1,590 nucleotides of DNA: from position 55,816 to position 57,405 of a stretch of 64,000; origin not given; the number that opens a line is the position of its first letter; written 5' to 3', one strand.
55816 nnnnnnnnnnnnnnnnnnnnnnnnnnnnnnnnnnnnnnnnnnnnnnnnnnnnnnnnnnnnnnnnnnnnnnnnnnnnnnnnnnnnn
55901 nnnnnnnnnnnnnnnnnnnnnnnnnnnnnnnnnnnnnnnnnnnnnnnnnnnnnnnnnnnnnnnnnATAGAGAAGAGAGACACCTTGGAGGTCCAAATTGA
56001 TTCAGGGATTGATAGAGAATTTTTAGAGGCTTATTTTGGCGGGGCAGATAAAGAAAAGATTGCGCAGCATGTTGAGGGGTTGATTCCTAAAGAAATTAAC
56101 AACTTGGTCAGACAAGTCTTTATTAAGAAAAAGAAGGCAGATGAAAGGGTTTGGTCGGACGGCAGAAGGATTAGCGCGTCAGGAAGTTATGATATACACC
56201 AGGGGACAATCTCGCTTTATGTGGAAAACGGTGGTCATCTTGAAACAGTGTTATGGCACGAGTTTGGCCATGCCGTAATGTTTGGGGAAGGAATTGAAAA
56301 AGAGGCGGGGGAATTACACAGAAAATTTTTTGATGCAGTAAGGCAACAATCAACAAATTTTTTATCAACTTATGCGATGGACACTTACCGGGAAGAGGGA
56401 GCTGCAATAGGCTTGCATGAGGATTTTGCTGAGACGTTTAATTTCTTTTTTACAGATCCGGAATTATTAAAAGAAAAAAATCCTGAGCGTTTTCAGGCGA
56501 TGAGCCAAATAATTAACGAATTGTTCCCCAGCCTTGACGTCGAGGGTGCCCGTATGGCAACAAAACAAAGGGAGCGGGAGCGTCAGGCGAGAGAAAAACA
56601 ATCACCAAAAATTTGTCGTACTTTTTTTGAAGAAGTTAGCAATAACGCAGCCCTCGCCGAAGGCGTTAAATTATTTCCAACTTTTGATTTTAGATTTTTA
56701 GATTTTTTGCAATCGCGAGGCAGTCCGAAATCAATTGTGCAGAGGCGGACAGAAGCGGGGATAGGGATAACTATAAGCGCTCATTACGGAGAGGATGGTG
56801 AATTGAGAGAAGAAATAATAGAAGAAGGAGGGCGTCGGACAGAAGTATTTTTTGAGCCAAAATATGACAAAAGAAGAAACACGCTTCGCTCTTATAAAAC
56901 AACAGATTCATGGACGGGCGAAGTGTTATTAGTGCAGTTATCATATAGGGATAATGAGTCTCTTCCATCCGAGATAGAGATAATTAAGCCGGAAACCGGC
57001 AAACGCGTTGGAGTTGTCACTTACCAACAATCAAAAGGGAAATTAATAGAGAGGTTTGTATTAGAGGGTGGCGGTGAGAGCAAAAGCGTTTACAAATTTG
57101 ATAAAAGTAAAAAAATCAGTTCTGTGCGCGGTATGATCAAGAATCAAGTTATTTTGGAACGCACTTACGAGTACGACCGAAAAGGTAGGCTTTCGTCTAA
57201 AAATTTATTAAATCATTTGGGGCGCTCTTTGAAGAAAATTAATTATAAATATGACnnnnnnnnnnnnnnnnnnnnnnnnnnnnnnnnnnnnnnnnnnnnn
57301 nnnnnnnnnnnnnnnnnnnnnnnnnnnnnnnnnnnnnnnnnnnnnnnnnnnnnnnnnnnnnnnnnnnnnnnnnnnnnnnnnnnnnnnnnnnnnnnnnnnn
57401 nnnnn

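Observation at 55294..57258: Unusual multidomain protein: zinc ribbon, 4 x 123-bp tandem repeats, HExxH metallopeptidase motif and YD-repeat-like C-terminus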

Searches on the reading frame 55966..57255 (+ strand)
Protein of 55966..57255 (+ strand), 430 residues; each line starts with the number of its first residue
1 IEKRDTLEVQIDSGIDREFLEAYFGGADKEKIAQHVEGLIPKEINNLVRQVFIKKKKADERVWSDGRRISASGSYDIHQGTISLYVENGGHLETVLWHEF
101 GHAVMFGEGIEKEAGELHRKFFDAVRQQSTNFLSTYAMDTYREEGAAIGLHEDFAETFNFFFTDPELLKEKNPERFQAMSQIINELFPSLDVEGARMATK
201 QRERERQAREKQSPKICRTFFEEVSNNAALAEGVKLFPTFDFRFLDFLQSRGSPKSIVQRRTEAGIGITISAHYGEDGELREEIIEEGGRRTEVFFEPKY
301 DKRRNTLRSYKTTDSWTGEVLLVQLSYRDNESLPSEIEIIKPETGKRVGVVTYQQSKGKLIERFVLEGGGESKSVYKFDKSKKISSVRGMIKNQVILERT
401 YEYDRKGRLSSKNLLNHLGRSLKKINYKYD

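Call 14: find_homologous_proteins(query=window:55966-57255:+, max_evalue=0.01)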
Query window:55966-57255:+ (430 aa): 1 proteins with E <= 0.01 among 6092 candidates.
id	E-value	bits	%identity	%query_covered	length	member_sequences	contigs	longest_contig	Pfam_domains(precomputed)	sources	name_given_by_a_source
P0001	4.5e-282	953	100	100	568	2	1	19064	-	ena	-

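Call 23: search_protein_representatives(alignment_id=A3)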
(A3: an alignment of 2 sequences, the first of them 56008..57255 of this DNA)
Query: 2 sequences, 433 profile positions. Proteins with E-value up to 0.001 (for the whole library): 59; up to 1e-10: 27; up to 1e-30: 12. The best 59 are listed.
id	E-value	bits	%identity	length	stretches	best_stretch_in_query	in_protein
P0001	2.7e-236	800.8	-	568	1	1-424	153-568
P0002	7.9e-234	792.7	-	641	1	5-433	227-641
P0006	2.4e-61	224.3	-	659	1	18-424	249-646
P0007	1.9e-60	221.3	-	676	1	6-424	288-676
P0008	1.2e-58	215.4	-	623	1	17-424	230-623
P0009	5.5e-49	183.5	-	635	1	16-426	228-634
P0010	1.1e-48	182.5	-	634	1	25-432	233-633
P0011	2.2e-48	181.5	-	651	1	16-425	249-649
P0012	4.6e-46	173.9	-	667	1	5-424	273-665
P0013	2.9e-39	151.5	-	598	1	78-424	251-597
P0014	3.8e-39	151.1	-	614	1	5-423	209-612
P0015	5.2e-38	147.4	-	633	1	6-423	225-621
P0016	1.9e-24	102.7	-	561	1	85-424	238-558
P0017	4.8e-24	101.4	-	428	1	22-192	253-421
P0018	2.0e-22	96.1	-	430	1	81-194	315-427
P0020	1.8e-21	92.9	-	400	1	24-203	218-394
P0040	4.6e-06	42.1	-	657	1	56-193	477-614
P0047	9.6e-05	37.8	-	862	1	14-174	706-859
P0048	1.5e-04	37.1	-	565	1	59-191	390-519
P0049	2.0e-04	36.7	-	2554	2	32-96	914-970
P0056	5.2e-04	35.3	-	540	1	89-187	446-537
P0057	6.6e-04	35.0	-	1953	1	79-172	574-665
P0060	8.6e-04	34.6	-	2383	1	57-227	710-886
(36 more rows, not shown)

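Call 26: search_protein_families(library=pfam, alignment_id=A5, max_evalue=0.01)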
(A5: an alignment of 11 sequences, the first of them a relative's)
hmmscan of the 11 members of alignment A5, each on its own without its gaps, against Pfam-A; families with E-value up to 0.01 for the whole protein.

A. member 1, P0033 (569 aa): 2 families
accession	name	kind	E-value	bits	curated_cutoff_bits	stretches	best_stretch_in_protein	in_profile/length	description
PF05593.20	RHS_repeat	-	2.9e-29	101.3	22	2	68-106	1-34/38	RHS Repeat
PF12930.12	DUF3836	-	0.003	17.9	25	0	329-362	41-78/127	Family of unknown function (DUF3836)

B. families by the number of members that match (of 11 scanned): 10 families
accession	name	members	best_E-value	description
PF05593.20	RHS_repeat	10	2.9e-29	RHS Repeat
PF07661.19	MORN_2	4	4.1e-14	MORN repeat variant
PF11178.13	DUF2963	3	1e-14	Protein of unknown function (DUF2963)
PF19653.4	DUF6156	3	6.5e-07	Family of unknown function (DUF6156)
PF15283.12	DUF4595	2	7.6e-09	Domain of unknown function (DUF4595) with porin-like fold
PF10049.14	DUF2283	2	2.4e-05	Protein of unknown function (DUF2283)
PF01681.22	C6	1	0.0013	C6 domain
PF12930.12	DUF3836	1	0.003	Family of unknown function (DUF3836)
PF22721.1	TBP-TOTE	1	0.0061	TATA-binding-like protein domain of the TOTE conflict systems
PF25784.1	BigA_N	1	0.0066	BigA and YdbA N-terminal beta barrel domain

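Call 27: search_protein_families(library=pfam, alignment_id=A6, max_evalue=0.01)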
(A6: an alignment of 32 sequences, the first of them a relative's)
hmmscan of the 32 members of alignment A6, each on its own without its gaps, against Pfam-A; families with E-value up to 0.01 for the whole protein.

A. member 1, P0017 (428 aa): 0 families

B. families by the number of members that match (of 32 scanned): 17 families
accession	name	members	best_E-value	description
PF10145.14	PhageMin_Tail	2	3e-24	Phage-related minor tail protein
PF07737.17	ATLF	2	7.1e-10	Anthrax toxin lethal factor, N- and C-terminal domain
PF10263.15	SprT-like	2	5.3e-07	SprT-like family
PF09768.15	Peptidase_M76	2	4.1e-05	Peptidase M76 family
PF06114.19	Peptidase_M78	2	4.9e-05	IrrE N-terminal-like domain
PF15887.11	Peptidase_Mx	2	0.00017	Putative zinc-binding metallo-peptidase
PF14891.12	Peptidase_M91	2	0.0015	Effector protein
PF04233.19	Phage_Mu_F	1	1.7e-15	Phage Mu protein F like protein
PF14890.11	Intein_splicing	1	1.8e-07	Intein splicing domain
PF20573.4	DUF6782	1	2.4e-06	Putative metallopeptidase family (DUF6782)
PF05593.20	RHS_repeat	1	0.00073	RHS Repeat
PF04380.18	BMFP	1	0.0012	Membrane fusogenic activity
PF15283.12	DUF4595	1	0.0025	Domain of unknown function (DUF4595) with porin-like fold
PF15890.11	Peptidase_Mx1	1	0.0031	Putative zinc-binding metallo-peptidase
PF06262.17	Zincin_1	1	0.0045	Zincin-like metallopeptidase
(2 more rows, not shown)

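Call 33: find_related_loci(query=A3, collection=genome_contigs, flank=4000)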
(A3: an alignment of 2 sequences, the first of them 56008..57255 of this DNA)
Query A3 (416 aa) in genome_contigs; peptide patterns used: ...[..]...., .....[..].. (x = any residue, [..] = any of these).
148 stretches matched a pattern; 1 encode a relative of the query (tblastn E <= 1e-3); 1 distinct loci.
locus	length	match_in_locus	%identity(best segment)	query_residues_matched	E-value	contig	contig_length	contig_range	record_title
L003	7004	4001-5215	32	6-416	1e-55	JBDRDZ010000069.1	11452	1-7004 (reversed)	MAG: Patescibacteria group bacterium isolate MEGAHIT-group-1.29 k141_1388088, whole genome shotgun sequence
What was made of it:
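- Tried and rejected: The genome-collection scan returned only the P0002 contig (call 33).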

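Call 34: find_homologous_proteins(query=A7, max_evalue=0.001)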
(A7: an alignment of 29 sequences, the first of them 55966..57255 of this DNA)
Query A7 (29 sequences) (430 aa, profile of the alignment): 2 proteins with E <= 0.001 among 8000 candidates.
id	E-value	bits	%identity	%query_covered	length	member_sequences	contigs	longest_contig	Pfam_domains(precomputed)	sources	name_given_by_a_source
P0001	9.0e-131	456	100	100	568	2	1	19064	-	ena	-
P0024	6.6e-104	367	25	47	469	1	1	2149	PF07737.18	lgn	-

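Call 35: find_encoding_contigs(protein=P0006, flank=4000, max_places=2)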
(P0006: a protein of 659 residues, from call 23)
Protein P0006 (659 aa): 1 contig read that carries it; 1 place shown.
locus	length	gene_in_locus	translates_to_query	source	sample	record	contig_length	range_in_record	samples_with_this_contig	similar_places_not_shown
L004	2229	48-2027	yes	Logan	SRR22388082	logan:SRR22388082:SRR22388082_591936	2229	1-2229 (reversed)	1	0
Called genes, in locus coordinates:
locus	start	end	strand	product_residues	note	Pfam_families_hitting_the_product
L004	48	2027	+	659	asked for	-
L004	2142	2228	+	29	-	?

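Call 36: find_encoding_contigs(protein=P0007, flank=4000, max_places=2)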
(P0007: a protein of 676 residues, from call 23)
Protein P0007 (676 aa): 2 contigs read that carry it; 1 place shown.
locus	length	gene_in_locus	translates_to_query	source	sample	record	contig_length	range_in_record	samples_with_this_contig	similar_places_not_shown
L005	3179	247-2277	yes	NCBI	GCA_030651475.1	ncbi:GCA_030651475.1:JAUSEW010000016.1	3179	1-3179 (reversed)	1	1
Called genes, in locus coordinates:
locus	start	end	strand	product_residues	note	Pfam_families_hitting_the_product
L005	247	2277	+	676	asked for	-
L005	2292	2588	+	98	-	-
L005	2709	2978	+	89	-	-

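Call 37: find_encoding_contigs(protein=P0008, flank=4000, max_places=2)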
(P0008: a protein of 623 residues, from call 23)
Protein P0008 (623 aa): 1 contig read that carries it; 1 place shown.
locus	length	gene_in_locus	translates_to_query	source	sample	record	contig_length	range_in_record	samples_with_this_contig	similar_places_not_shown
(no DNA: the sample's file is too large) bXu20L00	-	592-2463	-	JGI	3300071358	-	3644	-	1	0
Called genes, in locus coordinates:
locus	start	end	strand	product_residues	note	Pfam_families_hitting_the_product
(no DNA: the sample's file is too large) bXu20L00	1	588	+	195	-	?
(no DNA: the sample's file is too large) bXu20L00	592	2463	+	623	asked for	-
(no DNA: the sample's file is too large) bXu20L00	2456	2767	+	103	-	-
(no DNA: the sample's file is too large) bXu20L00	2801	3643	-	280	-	?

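Call 38: find_encoding_contigs(protein=P0009, flank=4000, max_places=2)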
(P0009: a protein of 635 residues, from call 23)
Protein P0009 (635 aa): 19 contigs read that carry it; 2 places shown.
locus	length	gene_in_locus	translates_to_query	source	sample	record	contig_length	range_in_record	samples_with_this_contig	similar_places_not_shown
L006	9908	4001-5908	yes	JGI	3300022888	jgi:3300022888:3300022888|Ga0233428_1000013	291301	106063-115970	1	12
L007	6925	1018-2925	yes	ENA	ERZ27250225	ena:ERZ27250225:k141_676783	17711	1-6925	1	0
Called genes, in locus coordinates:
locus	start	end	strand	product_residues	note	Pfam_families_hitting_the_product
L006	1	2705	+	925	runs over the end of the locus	-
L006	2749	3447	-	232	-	PF22435:MRM3-like_sub_bind (weak), PF00588:SpoU_methylase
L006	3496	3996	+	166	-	PF09622:DUF2391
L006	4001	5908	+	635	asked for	-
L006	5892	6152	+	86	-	-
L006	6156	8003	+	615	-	-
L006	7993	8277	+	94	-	-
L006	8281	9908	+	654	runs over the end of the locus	-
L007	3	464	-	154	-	?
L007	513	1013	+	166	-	PF09622:DUF2391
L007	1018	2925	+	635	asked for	-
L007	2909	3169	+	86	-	-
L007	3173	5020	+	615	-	-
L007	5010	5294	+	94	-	-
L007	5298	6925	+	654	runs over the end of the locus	-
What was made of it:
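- L006 carries two cassettes in tandem (call 38). Tandem paralogous cassettes (call 38) and swapped N-terminal modules fit conflict systems better.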

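Call 39: find_encoding_contigs(protein=P0012, flank=4000, max_places=2)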
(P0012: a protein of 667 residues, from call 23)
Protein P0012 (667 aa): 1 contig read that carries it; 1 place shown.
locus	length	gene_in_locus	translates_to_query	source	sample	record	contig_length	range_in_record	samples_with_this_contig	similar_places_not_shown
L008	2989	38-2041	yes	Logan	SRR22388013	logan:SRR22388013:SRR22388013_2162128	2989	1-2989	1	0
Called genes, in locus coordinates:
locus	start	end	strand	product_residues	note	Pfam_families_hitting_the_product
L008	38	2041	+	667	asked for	-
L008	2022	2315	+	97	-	-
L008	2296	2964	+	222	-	PF11303:DUF3105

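Call 41: predict_structure(alignment_id=A7)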
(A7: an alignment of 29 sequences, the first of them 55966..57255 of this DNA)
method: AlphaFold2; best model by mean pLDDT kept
length: 430 residues; sequences in the alignment: 29
mean_pLDDT: 91.4   pTM: 0.85
mean pLDDT of the five models: 91.4, 91.3, 91.0, 90.5, 89.5
residues with pLDDT >= 90: 345; 70-90: 63; 50-70: 22; < 50: 0
segments of 3 or more residues with pLDDT < 50: none
pLDDT, mean of each block of 10 residues (from residue 1): 75 92 93 92 90 78 70 91 82 93 88 83 87 84 91 95 96 95 95 95 91 93 89 93 93 96 86 97 95 98 95 94 95 95 97 93 91 95 96 97 95 97 94
secondary structure, 60 per line:
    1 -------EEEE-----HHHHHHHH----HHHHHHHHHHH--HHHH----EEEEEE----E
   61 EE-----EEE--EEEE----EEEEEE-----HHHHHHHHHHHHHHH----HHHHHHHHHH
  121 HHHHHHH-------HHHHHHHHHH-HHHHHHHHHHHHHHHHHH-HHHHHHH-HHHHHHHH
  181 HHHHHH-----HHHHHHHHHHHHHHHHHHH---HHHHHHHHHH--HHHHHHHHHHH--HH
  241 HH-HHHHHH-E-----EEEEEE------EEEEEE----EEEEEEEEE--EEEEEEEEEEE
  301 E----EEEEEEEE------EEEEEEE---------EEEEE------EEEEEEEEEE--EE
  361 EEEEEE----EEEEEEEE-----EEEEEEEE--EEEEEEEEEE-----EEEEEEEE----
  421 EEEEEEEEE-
elements in order: E8-11 H17-24 H29-39 H42-45 E50-55 E60-62 E68-70 E73-76 E81-86 H92-106 H111-127 H135-144 H146-163 H165-171 H173-186 H192-210 H214-223 H226-236 H239-242 H244-249 E257-262 E269-274 E279-287 E290-301 E306-313 E320-326 E336-340 E347-356 E359-366 E371-378 E384-391 E394-403 E409-416 E421-429
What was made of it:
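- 55987..56538 (+): Zincin metallopeptidase domain (aa 232-415), lethal-factor-like. AF2 model with pLDDT 91.4 (call 41).
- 56539..56733 (+): Helical linker (aa 416-480). Helices H192-249 in the confident model (call 41).
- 56734..57255 (+): YD-repeat beta-hairpin sheet, 14 strands or about 7 hairpins (aa 481-654). Secondary structure from the model (call 41).
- On Zincin (HExxH) metallopeptidase superfamily: The motif lies on helix 92-106 of the model (call 41). Model with pLDDT 91.4 (call 41).
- The AF2 model of aa 225-654 has pLDDT 91.4 and pTM 0.85, with a zincin sheet, an active-site helix and a glutamate helix (call 41). The model is highly confident (call 41).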

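Call 44: fold_search(model_id=the predicted structure, library=pdb)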
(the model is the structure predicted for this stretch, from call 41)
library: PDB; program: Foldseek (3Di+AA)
matches with E <= 10: 1027; with E <= 0.001: 32
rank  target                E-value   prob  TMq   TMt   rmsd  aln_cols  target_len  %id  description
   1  4ghb_A                3.6e-07  1.00  0.27  0.41   7.8       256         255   12  Crystal structure of a porin-like protein (BACUNI_01323) from Bacteroides uniformis ATCC 8492 at 2.32 A resolution (released 2012-08-29)
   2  6h6e_F                1.0e-06  1.00  0.19  0.05  10.9       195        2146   15  PTC3 holotoxin complex from Photorhabdus luminecens in prepore state (TcdA1, TcdB2, TccC3) (released 2018-10-03)
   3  4ghb_B                1.2e-06  1.00  0.28  0.42   6.9       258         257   12  Crystal structure of a porin-like protein (BACUNI_01323) from Bacteroides uniformis ATCC 8492 at 2.32 A resolution (released 2012-08-29)
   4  6l7i_G                1.5e-06  1.00  0.20  0.14  12.1       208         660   13  Signal substraction of TcdB1-TccC2 and part of TcdA1 (released 2021-03-31)
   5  6h6f_F                1.8e-06  1.00  0.20  0.05  10.5       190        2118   15  PTC3 holotoxin complex from Photorhabdus luminiscens - Mutant TcC-D651A (released 2018-10-03)
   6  7pq5                  2.3e-06  1.00  0.13  0.06  13.1       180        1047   16  Photorhabdus laumondii T6SS-associated Rhs protein carrying the Tre23 toxin domain (released 2021-12-01)
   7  6sup                  2.5e-06  1.00  0.20  0.05  10.4       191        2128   16  Crystal Structure of TcdB2-TccC3-Cdc42 (released 2019-12-04)
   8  6suf_F                3.9e-06  1.00  0.19  0.05  10.7       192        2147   14  Structure of Photorhabdus luminescens Tc holotoxin pore (released 2019-11-06)
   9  8cp6_B                6.4e-06  1.00  0.15  0.07  12.6       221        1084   16  Type six secretion system exported effector 5 (Tse5) (released 2023-12-06)
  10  6suq                  1.4e-05  1.00  0.20  0.05  10.9       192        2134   15  Crystal Structure of TcdB2-TccC3-TEV (released 2019-12-04)
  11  4igl_D                1.5e-05  1.00  0.18  0.12  10.8       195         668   13  Structure of the RHS-repeat containing BC component of the secreted ABC toxin complex from Yersinia entomophaga (released 2013-08-07)
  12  8qja_C                2.4e-05  1.00  0.16  0.08  12.2       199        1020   12  T6SS-linked Rhs repeat protein - Advenella mimigardefordensis VgrG-Rhs core (released 2024-09-25)
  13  6ske_A                2.9e-05  1.00  0.17  0.06  11.3       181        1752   20  Teneurin 2 in complex with Latrophilin 2 Lec domain (released 2020-02-12)
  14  8qjc                  3.5e-05  1.00  0.14  0.07  17.3       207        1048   16  T6SS-linked Rhs repeat protein - Salmonella bongori Rhs-core domain with toxin domain (released 2024-09-25)
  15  6fb3_A                5.1e-05  1.00  0.17  0.05  11.3       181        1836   20  Teneurin 2 Partial Extracellular Domain (released 2018-03-28)
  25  4pkr                  4.3e-04  1.00  0.21  0.19   9.1       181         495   18  Anthrax toxin lethal factor with bound small molecule inhibitor 10 (released 2014-11-12)
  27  1pwp_A                5.0e-04  1.00  0.26  0.16  19.9       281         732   11  Crystal Structure of the Anthrax Lethal Factor complexed with Small Molecule Inhibitor NSC 12155 (released 2004-01-13)
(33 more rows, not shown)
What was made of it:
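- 55987..56538 (+): Foldseek hits to lethal factor 4pkr and 1pwp (call 44).
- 56734..57255 (+): Fold hits to Tc, Rhs, teneurin and DUF4595 proteins (call 44).
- On Zincin (HExxH) metallopeptidase superfamily: Foldseek hits to lethal factor at probability 1.0, and a weak hit to IrrE (call 44).
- On YD / RHS repeat (PF05593): Fold hits include Tc, Rhs and teneurin (call 44).
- Closest known: Anthrax lethal factor and Pro-Pro endopeptidases. Same: Foldseek matches lethal factor at probability 1.0 (call 44).
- Closest known: Bacteroides DUF4595 'porin-like' proteins. Same: These are short open YD-like sheets of similar size (call 44).
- The fold matches Tc and Rhs shells (call 44).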
